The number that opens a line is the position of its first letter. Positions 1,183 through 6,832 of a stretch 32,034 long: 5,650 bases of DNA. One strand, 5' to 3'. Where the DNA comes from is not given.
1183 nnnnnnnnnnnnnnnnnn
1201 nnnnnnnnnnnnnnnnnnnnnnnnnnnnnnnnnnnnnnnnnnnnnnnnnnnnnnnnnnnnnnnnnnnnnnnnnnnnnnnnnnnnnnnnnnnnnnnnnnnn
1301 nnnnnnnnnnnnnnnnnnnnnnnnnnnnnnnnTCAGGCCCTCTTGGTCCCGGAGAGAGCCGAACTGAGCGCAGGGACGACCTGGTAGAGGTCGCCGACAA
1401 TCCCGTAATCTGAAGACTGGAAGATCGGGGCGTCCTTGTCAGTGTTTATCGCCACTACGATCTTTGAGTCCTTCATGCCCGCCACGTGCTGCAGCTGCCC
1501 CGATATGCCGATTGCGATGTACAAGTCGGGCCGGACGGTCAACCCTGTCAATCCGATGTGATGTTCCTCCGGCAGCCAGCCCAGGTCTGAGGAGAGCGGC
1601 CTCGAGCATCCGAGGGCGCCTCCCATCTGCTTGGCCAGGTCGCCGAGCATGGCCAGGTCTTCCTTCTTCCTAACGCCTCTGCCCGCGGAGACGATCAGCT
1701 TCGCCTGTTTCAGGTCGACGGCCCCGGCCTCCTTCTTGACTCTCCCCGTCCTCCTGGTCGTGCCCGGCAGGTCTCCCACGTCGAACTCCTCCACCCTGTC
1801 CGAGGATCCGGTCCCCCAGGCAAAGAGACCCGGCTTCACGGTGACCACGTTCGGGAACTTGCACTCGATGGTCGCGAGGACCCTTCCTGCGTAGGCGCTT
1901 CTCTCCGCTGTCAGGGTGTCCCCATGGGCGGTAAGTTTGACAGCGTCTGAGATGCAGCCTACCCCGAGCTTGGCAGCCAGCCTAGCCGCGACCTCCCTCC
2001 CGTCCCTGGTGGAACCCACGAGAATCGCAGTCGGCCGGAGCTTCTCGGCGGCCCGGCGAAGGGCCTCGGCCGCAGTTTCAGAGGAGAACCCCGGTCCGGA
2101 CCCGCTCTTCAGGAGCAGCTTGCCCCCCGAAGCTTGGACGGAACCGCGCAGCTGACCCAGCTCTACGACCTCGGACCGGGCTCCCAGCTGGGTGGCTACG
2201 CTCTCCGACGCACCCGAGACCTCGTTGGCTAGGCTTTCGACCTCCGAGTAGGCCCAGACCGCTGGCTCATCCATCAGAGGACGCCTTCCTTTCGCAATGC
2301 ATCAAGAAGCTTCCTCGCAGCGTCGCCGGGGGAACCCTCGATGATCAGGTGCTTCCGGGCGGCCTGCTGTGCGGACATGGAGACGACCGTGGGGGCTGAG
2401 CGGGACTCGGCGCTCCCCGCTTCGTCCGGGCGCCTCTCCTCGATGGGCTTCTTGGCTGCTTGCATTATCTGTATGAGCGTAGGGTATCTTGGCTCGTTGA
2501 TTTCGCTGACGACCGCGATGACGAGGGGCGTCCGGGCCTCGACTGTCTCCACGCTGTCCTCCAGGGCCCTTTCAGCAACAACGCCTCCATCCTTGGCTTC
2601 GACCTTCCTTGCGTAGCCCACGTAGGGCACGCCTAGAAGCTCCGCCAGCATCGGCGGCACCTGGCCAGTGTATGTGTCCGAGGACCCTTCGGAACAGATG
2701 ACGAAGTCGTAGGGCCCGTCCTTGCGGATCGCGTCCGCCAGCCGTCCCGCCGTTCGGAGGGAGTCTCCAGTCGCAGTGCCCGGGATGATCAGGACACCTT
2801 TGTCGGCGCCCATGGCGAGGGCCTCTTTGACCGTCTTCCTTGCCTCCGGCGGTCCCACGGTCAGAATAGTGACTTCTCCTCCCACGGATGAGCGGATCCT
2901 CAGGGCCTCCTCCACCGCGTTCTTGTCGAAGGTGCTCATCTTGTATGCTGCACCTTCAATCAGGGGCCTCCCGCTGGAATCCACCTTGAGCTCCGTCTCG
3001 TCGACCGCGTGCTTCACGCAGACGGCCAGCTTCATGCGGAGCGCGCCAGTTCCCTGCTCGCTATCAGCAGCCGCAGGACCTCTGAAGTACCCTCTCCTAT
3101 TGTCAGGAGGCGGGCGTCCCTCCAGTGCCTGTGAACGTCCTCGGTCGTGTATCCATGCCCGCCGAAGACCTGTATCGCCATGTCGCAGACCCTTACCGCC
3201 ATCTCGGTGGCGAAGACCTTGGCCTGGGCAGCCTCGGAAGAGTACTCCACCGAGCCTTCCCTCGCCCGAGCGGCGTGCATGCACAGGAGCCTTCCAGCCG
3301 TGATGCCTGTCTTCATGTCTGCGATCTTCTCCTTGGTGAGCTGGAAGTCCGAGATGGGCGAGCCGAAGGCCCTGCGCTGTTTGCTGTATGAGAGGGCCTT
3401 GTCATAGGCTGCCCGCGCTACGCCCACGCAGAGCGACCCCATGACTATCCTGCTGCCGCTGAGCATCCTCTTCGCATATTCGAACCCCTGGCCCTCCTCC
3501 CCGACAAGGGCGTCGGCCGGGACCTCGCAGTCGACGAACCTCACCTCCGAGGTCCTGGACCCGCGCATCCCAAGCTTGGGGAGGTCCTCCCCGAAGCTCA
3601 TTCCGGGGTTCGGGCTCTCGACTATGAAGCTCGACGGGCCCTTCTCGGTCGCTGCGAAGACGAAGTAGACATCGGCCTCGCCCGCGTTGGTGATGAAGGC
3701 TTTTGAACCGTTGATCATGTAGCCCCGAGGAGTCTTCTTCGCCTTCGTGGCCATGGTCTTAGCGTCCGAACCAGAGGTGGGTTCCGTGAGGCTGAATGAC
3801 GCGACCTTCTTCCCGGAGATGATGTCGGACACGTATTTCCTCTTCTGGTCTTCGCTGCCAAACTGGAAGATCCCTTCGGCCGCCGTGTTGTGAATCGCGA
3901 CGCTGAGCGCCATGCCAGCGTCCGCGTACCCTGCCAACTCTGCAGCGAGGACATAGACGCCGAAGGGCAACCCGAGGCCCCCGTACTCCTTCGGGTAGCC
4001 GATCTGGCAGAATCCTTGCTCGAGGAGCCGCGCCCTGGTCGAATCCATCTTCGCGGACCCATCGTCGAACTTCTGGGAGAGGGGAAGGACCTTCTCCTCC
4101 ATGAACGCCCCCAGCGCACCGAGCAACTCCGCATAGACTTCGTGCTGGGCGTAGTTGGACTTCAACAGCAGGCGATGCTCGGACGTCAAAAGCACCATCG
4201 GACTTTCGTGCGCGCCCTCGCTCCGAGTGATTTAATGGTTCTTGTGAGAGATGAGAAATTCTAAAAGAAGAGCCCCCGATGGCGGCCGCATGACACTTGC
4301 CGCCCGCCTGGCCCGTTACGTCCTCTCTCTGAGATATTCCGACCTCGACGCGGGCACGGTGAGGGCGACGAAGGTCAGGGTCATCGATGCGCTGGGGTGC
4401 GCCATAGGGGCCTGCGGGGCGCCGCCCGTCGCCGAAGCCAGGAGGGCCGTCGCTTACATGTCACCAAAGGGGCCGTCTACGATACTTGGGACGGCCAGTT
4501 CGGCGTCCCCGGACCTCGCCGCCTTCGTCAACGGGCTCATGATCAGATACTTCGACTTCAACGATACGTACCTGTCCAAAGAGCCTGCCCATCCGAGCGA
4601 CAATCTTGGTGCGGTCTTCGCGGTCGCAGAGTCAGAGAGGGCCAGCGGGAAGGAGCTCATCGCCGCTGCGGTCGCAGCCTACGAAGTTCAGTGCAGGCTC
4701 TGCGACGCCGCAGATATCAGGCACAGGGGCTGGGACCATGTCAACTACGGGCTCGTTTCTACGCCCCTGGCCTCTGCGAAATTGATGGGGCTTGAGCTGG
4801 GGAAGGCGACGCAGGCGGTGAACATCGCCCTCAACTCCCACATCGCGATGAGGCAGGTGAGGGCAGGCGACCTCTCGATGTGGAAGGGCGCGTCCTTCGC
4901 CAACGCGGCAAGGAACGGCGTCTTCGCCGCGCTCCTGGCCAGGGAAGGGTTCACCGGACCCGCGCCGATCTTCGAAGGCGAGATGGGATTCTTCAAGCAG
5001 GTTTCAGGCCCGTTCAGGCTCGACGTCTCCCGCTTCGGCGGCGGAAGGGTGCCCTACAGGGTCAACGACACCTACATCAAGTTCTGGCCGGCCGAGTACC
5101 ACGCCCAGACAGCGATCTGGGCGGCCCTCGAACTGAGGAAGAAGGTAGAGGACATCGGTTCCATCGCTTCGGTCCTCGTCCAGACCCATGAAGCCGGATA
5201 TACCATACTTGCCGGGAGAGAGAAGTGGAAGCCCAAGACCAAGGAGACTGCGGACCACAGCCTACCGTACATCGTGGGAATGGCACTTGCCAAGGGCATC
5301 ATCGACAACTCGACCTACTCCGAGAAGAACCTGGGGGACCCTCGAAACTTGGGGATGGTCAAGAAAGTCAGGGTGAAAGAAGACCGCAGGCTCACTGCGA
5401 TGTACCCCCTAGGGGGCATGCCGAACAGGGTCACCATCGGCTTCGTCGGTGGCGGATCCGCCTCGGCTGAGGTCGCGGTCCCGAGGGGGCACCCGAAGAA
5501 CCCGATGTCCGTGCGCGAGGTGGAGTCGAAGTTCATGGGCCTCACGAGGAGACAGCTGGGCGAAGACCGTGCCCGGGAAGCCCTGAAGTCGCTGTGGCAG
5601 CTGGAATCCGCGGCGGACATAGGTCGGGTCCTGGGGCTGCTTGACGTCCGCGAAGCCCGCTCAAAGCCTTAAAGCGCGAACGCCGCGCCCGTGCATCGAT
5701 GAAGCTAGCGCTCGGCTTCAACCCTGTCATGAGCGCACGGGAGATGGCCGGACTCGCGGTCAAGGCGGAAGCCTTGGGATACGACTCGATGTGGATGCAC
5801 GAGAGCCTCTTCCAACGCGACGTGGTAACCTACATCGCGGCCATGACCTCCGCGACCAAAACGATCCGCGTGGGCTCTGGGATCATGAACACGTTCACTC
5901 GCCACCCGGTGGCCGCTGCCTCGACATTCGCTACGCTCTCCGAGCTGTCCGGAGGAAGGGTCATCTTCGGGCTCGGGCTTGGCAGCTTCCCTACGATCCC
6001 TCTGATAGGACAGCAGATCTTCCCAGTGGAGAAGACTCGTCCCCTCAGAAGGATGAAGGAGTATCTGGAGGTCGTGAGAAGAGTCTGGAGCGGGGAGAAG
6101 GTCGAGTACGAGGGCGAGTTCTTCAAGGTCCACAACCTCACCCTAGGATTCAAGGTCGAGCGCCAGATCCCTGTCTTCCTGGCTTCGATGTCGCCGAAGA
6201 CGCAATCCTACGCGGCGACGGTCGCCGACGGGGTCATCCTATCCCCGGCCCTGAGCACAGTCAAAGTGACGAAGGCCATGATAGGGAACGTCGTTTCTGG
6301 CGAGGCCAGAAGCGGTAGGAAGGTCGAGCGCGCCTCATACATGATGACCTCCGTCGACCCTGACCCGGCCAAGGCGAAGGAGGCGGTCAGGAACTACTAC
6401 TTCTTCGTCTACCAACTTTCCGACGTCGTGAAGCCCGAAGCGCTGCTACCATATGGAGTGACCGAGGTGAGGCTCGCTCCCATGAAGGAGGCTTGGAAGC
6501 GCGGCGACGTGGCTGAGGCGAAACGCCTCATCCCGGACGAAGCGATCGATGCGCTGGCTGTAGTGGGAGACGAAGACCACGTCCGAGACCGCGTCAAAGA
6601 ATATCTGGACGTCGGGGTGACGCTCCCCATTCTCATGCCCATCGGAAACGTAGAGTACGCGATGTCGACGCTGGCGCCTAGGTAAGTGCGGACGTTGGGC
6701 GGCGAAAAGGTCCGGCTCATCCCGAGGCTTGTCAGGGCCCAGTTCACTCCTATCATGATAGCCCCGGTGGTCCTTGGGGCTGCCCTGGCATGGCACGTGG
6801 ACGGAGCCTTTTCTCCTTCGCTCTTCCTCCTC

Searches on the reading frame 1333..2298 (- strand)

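Call 18: search_protein_families(library=pfam, max_evalue=0.001, proteins=[window:1333-2298:-])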
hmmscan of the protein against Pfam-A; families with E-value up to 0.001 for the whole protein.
window:1333-2298:- (321 aa): 2 families
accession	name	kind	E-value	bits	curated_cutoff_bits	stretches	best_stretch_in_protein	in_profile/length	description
PF00766.25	ETF_alpha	-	2.7e-33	114.2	27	1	195-276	1-81/81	Electron transfer flavoprotein FAD-binding domain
PF01012.27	ETF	-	3.1e-24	86.2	26.7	1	63-174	64-178/181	Electron transfer flavoprotein domain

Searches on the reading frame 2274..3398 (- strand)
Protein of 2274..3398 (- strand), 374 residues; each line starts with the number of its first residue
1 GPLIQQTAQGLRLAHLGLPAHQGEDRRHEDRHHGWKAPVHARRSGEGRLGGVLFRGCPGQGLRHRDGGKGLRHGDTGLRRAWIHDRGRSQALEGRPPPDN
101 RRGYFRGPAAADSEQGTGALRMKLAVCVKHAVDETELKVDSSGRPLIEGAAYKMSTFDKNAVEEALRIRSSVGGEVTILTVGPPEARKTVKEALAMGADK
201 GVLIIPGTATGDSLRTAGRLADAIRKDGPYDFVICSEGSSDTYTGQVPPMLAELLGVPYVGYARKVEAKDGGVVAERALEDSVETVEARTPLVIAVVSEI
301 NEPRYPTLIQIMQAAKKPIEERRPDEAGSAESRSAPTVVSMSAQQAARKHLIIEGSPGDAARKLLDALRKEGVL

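Call 18: search_protein_families(library=pfam, max_evalue=0.001, proteins=[window:2274-3398:-])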
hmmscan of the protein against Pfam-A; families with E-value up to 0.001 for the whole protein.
window:2274-3398:- (374 aa): 1 family
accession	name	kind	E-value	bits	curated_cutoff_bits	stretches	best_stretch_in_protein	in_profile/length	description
PF01012.27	ETF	-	7.3e-36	124.1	26.7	1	149-325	7-179/181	Electron transfer flavoprotein domain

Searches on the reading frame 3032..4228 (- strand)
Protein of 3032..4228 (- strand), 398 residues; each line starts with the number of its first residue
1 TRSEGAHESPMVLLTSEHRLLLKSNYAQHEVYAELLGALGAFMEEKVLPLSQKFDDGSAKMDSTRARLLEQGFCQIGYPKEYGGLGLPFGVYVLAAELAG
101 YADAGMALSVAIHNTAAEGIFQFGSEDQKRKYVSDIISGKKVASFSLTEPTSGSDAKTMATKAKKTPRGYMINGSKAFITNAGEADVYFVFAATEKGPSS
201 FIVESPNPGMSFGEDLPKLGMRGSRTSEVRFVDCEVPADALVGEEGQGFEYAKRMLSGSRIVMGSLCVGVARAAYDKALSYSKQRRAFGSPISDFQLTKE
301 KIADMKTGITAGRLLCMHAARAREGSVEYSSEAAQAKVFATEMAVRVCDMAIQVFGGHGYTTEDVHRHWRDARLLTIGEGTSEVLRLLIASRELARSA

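Call 18: search_protein_families(library=pfam, max_evalue=0.001, proteins=[window:3032-4228:-])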
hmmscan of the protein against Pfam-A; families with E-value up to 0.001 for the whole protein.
window:3032-4228:- (398 aa): 4 families
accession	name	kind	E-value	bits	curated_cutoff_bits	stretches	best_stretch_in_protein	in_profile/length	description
PF00441.29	Acyl-CoA_dh_1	-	2.1e-44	151.7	22.4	1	246-393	1-149/150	Acyl-CoA dehydrogenase, C-terminal domain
PF02770.24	Acyl-CoA_dh_M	-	3.2e-23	82.1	33.3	1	144-234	1-97/97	Acyl-CoA dehydrogenase, middle domain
PF08028.16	Acyl-CoA_dh_2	-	2.3e-20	73.7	22.7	1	262-377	2-128/134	Acyl-CoA dehydrogenase, C-terminal domain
PF02771.21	Acyl-CoA_dh_N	-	1.3e-19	71.1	22.9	1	38-140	10-113/113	Acyl-CoA dehydrogenase, N-terminal domain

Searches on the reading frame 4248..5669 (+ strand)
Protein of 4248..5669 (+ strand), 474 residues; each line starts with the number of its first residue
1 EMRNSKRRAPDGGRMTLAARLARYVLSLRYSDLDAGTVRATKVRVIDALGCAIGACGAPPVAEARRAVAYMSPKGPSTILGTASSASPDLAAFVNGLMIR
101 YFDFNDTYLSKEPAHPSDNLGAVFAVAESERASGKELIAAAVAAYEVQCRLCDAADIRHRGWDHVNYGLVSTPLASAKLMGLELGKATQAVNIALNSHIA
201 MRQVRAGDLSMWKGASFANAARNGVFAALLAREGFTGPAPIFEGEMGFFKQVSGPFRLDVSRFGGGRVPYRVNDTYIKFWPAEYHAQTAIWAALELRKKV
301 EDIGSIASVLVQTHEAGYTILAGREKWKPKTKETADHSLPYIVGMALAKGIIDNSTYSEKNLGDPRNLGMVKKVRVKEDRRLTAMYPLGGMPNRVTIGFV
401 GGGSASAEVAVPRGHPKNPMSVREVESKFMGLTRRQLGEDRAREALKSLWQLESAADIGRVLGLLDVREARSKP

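Call 18: search_protein_families(library=pfam, max_evalue=0.001, proteins=[window:4248-5669:+])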
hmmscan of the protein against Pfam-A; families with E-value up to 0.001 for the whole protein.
window:4248-5669:+ (474 aa): 2 families
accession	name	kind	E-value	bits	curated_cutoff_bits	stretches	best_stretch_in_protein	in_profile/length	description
PF03972.19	MmgE_PrpD_N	-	7.3e-81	271.4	32.1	1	20-258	2-241/244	MmgE/PrpD N-terminal domain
PF19305.4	MmgE_PrpD_C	-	3.5e-37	128.3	32.1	1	280-451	1-172/173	MmgE/PrpD C-terminal domain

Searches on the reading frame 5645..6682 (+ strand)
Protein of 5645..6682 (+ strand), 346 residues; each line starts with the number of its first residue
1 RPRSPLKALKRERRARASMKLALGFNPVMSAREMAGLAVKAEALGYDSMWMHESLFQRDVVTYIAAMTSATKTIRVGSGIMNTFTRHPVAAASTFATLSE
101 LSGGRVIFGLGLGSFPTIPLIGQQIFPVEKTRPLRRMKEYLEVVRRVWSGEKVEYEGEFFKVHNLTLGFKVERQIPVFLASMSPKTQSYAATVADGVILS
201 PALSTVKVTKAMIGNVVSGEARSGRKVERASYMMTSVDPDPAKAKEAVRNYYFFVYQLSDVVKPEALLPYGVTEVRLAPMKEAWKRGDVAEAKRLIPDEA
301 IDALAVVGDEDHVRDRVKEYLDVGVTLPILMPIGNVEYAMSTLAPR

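Call 18: search_protein_families(library=pfam, max_evalue=0.001, proteins=[window:5645-6682:+])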
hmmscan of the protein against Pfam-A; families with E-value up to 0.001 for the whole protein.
window:5645-6682:+ (346 aa): 1 family
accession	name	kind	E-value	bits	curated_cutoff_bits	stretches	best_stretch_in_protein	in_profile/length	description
PF00296.26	Bac_luciferase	-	5.1e-70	236.7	27.9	1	29-326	20-313/314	Luciferase-like monooxygenase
